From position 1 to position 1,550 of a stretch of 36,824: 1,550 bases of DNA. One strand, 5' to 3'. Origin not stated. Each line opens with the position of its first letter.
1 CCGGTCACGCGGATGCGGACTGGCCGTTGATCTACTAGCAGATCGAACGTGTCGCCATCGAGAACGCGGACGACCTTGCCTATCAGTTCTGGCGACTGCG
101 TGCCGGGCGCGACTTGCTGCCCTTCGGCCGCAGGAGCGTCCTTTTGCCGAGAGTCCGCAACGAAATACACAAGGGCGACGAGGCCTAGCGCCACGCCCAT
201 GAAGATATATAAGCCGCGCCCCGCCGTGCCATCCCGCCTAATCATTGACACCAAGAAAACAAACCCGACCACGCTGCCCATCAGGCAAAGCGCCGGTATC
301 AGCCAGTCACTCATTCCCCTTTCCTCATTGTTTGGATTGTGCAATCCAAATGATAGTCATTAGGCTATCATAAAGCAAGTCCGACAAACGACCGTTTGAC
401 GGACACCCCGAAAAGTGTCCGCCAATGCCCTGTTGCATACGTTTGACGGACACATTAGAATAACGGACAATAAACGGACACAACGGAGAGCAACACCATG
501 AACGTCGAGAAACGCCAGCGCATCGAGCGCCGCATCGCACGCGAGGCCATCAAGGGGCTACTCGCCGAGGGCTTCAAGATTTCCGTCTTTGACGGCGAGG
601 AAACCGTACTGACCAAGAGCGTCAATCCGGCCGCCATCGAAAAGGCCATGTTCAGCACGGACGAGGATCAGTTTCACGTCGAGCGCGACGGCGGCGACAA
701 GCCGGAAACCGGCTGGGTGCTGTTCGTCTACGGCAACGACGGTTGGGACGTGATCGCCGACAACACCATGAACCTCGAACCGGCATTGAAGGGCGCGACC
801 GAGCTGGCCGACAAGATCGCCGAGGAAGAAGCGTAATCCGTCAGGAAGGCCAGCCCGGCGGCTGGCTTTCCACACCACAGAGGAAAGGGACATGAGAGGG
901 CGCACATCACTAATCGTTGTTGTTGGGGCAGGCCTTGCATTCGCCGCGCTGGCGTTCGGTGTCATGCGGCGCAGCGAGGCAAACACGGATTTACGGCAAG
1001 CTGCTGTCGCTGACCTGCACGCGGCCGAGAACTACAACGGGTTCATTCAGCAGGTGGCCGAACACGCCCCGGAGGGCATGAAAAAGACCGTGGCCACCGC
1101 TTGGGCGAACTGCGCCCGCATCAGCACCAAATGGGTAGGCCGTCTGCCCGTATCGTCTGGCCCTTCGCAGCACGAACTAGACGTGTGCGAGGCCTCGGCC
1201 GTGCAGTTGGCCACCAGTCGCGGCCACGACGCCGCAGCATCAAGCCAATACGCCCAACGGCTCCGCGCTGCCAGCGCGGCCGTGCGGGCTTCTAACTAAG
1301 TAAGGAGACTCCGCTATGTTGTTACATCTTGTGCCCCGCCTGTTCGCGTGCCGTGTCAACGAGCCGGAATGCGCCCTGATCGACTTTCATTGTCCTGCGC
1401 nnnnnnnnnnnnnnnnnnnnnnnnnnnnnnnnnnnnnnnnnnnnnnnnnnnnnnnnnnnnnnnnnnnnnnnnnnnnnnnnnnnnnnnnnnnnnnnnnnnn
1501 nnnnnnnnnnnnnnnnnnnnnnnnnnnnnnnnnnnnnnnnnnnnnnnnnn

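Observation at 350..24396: Recurring 22-bp palindromic operator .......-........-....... at 4-5 promoter-proximal sites: candidate global regulon linking transfer and accessory genes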

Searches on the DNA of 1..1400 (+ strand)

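Call 8: search_dna_similar(query=window:1-1400:+, collection=plasmids, mode=near, max_rows=30)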
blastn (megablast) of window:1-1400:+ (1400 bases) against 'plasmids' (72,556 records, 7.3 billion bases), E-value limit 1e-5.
Records with a match: 26; places in all: 28; records where one place covers at least 80% of the query: 17.
Best place of each record, by identity: 95-99% 6; 90-95% 14; 80-90% 5; 60-80% 1.
By first word of the organism name: Escherichia 9; Citrobacter 3; Providencia 3; uncultured 2; Pseudomonas 2; Klebsiella 2; Serratia 2; Salmonella 1; Morganella 1; Proteus 1.
By predicted mobility (MOB-suite, as given by PLSDB): mobilizable 24; conjugative 2.
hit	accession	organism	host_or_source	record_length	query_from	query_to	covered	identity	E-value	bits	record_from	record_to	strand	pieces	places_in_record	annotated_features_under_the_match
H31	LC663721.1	uncultured bacterium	-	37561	1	1400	100%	96.7%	0e+0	2326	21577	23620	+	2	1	hypothetical protein (x5)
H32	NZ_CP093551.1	Escherichia coli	Homo sapiens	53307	1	1400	100%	96.4%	0e+0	2299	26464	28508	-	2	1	hypothetical protein (x3) | thermonuclease family protein | DUF6012 family protein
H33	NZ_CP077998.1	Pseudomonas aeruginosa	Homo sapiens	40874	1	1400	100%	96.2%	0e+0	2288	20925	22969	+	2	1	hypothetical protein (x3) | thermonuclease family protein | DUF6012 family protein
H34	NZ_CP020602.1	Pseudomonas aeruginosa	Homo sapiens,sputum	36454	1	1400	100%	94.7%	0e+0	2180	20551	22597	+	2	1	hypothetical protein (x3) | thermonuclease family protein | DUF6012 family protein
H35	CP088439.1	Escherichia coli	Homo sapiens,blood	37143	1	1400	100%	94.7%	0e+0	2180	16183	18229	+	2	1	hypothetical protein (x3) | thermonuclease family protein | DUF6012 family protein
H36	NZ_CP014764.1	Klebsiella pneumoniae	-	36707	1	1400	100%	94.7%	0e+0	2174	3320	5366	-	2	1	hypothetical protein (x3) | thermonuclease family protein | DUF6012 family protein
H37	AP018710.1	uncultured bacterium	-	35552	1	1400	100%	94.1%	0e+0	2117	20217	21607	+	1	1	hypothetical protein (x2) | parB: partitioning protein ParB | qteE: quorum threshold expression protein QteE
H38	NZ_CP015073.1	Escherichia coli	Homo sapiens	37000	1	1400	100%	93.2%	0e+0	2048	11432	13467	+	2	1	hypothetical protein (x3) | thermonuclease family protein | DUF6012 family protein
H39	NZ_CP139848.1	Escherichia coli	Homo sapiens,cell culture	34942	84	1400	94%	97.8%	0e+0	2272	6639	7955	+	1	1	hypothetical protein (x3) | DUF6012 family protein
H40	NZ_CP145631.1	Escherichia coli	Homo sapiens,stool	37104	1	1400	100%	91.4%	0e+0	1912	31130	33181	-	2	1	hypothetical protein (x3) | thermonuclease family protein | DUF6012 family protein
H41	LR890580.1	Escherichia coli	Homo sapiens,rectal swab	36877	1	1400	100%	91.2%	0e+0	1900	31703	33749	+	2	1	record has no annotation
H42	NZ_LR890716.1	Escherichia coli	Homo sapiens,rectal swab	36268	1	1400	100%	91.2%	0e+0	1900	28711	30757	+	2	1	hypothetical protein (x3) | thermonuclease family protein | DUF6012 family protein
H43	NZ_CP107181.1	Escherichia coli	Urine,human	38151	141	1400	90%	93.5%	0e+0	1868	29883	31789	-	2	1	hypothetical protein (x3) | thermonuclease family protein | DUF6012 family protein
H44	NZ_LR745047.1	Klebsiella pneumoniae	Homo sapiens,stool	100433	219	1400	84%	95.6%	0e+0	1894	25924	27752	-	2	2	hypothetical protein (x3) | DUF6012 family protein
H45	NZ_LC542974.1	Serratia marcescens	-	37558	1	1289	87%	88.4%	0e+0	1464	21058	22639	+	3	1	hypothetical protein (x3) | thermonuclease family protein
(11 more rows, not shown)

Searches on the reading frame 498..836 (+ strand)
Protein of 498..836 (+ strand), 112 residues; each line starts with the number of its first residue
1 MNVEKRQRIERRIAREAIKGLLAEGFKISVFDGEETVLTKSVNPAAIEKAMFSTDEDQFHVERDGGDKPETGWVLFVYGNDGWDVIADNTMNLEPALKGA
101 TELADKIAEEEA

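Call 21: search_protein_families(library=pfam, proteins=[window:498-836:+], max_evalue=0.01)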
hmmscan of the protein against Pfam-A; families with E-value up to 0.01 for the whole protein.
window:498-836:+ (112 aa): 0 families

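Call 22: search_protein_families(library=ncbifam, proteins=[window:498-836:+], max_evalue=0.01)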
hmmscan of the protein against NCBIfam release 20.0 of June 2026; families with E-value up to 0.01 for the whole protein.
window:498-836:+ (112 aa): 0 families

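Call 66: search_protein_families(library=phrogs, proteins=[window:498-836:+], max_evalue=0.01)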
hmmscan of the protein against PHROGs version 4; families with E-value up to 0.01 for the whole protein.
window:498-836:+ (112 aa): 3 families
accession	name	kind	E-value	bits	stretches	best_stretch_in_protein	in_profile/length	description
phrog_4158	-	unknown function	2.4e-17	64.2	1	2-106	32-127/130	-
phrog_5680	-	unknown function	3.7e-13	50.6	1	3-95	62-156/175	-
phrog_22565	-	unknown function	8.1e-09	36.6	1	10-92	9-91/111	-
